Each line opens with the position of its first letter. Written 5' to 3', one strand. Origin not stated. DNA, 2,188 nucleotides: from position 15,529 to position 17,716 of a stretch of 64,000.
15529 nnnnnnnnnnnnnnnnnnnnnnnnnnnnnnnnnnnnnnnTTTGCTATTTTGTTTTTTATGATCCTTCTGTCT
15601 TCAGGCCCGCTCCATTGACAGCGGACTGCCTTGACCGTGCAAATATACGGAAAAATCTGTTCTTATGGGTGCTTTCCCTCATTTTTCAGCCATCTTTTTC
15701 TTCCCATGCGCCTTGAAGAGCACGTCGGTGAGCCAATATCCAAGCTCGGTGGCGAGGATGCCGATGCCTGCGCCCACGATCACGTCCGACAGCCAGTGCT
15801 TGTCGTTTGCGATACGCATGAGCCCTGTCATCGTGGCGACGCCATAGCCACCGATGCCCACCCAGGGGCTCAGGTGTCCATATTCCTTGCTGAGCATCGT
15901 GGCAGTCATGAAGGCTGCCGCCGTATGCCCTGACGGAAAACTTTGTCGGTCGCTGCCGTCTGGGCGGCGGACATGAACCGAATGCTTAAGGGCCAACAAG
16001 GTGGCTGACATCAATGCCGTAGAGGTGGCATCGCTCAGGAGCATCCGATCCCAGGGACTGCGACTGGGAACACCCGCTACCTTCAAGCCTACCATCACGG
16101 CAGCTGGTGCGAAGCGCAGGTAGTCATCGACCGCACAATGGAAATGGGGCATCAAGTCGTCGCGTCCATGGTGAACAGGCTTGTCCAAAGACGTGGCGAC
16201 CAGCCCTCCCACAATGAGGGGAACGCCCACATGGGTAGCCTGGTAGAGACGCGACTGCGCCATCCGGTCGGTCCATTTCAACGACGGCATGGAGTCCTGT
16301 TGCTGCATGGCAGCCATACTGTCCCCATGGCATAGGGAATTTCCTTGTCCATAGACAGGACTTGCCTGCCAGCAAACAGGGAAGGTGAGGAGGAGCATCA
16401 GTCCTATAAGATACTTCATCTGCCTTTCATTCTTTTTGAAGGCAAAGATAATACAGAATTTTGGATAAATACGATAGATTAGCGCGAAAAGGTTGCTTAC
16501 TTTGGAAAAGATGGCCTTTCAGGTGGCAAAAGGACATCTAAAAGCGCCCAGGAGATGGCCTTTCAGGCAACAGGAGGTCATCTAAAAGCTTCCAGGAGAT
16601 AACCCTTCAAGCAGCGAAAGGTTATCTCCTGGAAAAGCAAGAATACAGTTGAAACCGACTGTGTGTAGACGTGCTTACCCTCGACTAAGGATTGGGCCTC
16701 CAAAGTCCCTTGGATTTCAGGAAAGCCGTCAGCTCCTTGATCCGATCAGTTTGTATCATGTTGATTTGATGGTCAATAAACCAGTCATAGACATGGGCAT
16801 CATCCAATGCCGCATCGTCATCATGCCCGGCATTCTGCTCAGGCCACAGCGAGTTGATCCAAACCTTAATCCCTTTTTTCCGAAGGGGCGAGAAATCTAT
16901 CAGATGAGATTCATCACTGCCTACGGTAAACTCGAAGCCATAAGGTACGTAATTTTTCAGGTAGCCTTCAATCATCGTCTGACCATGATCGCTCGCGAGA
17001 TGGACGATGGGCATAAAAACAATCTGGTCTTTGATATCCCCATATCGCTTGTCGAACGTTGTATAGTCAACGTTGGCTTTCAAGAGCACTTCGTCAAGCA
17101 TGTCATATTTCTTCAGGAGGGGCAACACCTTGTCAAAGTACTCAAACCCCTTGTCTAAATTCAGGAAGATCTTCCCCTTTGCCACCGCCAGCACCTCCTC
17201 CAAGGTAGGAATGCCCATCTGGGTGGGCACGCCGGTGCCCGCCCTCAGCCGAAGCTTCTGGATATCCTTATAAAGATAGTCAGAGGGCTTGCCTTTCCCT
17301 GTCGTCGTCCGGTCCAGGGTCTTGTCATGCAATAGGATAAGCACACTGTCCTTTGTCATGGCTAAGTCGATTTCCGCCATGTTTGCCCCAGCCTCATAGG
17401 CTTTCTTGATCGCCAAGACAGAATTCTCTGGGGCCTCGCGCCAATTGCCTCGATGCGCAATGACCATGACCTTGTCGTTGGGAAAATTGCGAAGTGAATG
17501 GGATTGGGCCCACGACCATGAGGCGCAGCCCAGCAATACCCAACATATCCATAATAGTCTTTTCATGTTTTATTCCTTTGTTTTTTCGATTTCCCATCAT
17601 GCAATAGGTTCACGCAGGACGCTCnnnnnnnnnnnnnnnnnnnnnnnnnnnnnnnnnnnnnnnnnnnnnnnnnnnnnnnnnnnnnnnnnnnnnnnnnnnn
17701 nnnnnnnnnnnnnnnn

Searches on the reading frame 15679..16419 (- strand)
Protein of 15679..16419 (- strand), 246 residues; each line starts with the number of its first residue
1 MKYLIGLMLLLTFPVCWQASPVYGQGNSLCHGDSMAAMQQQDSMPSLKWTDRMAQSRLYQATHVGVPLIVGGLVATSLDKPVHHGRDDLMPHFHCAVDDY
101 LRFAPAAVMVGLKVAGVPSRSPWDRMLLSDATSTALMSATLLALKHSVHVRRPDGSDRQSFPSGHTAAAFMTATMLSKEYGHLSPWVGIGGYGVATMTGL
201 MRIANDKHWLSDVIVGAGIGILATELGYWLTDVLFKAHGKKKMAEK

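Call 4: search_protein_families(library=pfam, proteins=[window:15679-16419:-], max_evalue=0.01)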
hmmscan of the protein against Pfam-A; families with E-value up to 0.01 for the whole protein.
window:15679-16419:- (246 aa): 3 families
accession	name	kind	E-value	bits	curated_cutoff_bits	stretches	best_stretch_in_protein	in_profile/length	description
PF01569.27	PAP2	-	3.7e-14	53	27.2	1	155-230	47-124/130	PAP2 superfamily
PF14378.12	PAP2_3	-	2.2e-05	24.8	27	1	117-223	80-187/190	PAP2 superfamily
PF14360.12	PAP2_C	-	0.00096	20.1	27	1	163-223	8-68/74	PAP2 superfamily C-terminal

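Call 5: search_protein_families(library=ncbifam, proteins=[window:15679-16419:-], max_evalue=0.001)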
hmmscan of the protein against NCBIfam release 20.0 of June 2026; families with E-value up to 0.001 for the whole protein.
window:15679-16419:- (246 aa): 1 family
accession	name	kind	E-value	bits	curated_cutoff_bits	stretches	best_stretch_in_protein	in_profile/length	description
NF007159.0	PRK09597.1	equivalog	1.8e-06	27.8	177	1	95-226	52-183/191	lipid A 1-phosphatase LpxE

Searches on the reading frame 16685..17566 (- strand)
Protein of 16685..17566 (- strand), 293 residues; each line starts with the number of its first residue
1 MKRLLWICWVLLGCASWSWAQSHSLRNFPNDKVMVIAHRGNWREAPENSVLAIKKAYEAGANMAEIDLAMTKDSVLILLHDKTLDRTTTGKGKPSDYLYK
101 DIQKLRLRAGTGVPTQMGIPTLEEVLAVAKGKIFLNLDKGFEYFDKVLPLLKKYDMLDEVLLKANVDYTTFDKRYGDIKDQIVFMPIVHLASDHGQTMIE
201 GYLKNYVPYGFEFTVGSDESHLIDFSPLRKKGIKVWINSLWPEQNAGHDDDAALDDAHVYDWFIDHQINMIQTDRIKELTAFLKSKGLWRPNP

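Call 4: search_protein_families(library=pfam, proteins=[window:16685-17566:-], max_evalue=0.01)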
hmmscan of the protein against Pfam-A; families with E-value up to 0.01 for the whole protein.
window:16685-17566:- (293 aa): 2 families
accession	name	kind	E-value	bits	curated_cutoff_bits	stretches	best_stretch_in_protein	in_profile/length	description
PF16387.11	DUF4996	-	1.5e-24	86.9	33.7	1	184-283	1-102/102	Domain of unknown function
PF03009.23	GDPD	-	2.6e-24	87.1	23.6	1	38-132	1-95/244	Glycerophosphoryl diester phosphodiesterase family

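Call 5: search_protein_families(library=ncbifam, proteins=[window:16685-17566:-], max_evalue=0.001)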
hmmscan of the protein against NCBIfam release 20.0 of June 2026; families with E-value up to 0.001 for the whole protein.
window:16685-17566:- (293 aa): 4 families
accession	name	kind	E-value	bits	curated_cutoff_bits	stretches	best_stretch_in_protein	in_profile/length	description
NF006989.0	PRK09454.1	equivalog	3.8e-18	65.8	264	1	34-128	11-106/251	glycerophosphodiester phosphodiesterase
NF053857.1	LysphglycPlipDStph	equivalog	1.3e-14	54.3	450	1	29-105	42-118/305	lysophosphatidylglycerol phospholipase D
NF008354.0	PRK11143.1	equivalog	2.6e-11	43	254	1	24-89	22-87/359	glycerophosphodiester phosphodiesterase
NF041304.3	AvrBs2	equivalog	7.8e-09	34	1000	1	21-104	260-340/716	type III secretion system effector avirulence protein AvrBs2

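Call 57: search_solved_structures(query=window:16685-17566:-, max_evalue=0.00001)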
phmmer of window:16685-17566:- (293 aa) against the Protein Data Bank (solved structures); distinct sequences matched with E-value up to 0.00001: 26.
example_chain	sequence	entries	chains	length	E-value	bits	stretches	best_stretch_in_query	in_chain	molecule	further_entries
3i10_A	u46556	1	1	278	4.1e-57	197.5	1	26-287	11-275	Putative Glycerophosphoryl diester phosphodiesterase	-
2pz0_A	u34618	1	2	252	1.8e-20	77.2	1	30-170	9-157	Glycerophosphoryl diester phosphodiesterase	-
3mz2_A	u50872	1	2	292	2.9e-20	76.5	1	27-151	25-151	Glycerophosphoryl diester phosphodiesterase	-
7e0v_A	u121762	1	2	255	1.5e-19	74.3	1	29-138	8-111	Glycerophosphodiester phosphodiesterase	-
7e2a_A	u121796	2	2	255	1.9e-18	70.6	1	29-138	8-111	Glycerophosphodiester phosphodiesterase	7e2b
4oec_A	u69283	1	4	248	1.1e-17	68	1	30-136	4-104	Glycerophosphoryl diester phosphodiesterase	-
5t91_A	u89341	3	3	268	1.5e-14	57.8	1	30-126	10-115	Glycerophosphoryl diester phosphodiesterase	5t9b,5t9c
7ym0_A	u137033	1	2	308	3.7e-14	56.5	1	31-116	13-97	Lysoplasmalogenase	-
7ymq_A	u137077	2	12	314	3.8e-14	56.5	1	31-116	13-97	Lysoplasmalogenase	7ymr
7ymp_A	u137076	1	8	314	3.8e-14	56.5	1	31-116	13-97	Lysoplasmalogenase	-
9f49_AAA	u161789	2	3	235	5.5e-13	52.6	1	33-235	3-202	GP-PDE domain-containing protein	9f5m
2oog_A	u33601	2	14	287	1.3e-12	51.4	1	26-107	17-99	Glycerophosphoryl diester phosphodiesterase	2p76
9eul_A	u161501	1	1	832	2.5e-12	50.5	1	32-234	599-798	GP-PDE domain-containing protein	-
9euf_B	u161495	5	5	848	2.6e-12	50.5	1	32-234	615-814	GP-PDE domain-containing protein | ORF58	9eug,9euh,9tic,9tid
1zcc_A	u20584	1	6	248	1.2e-10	45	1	34-106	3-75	glycerophosphodiester phosphodiesterase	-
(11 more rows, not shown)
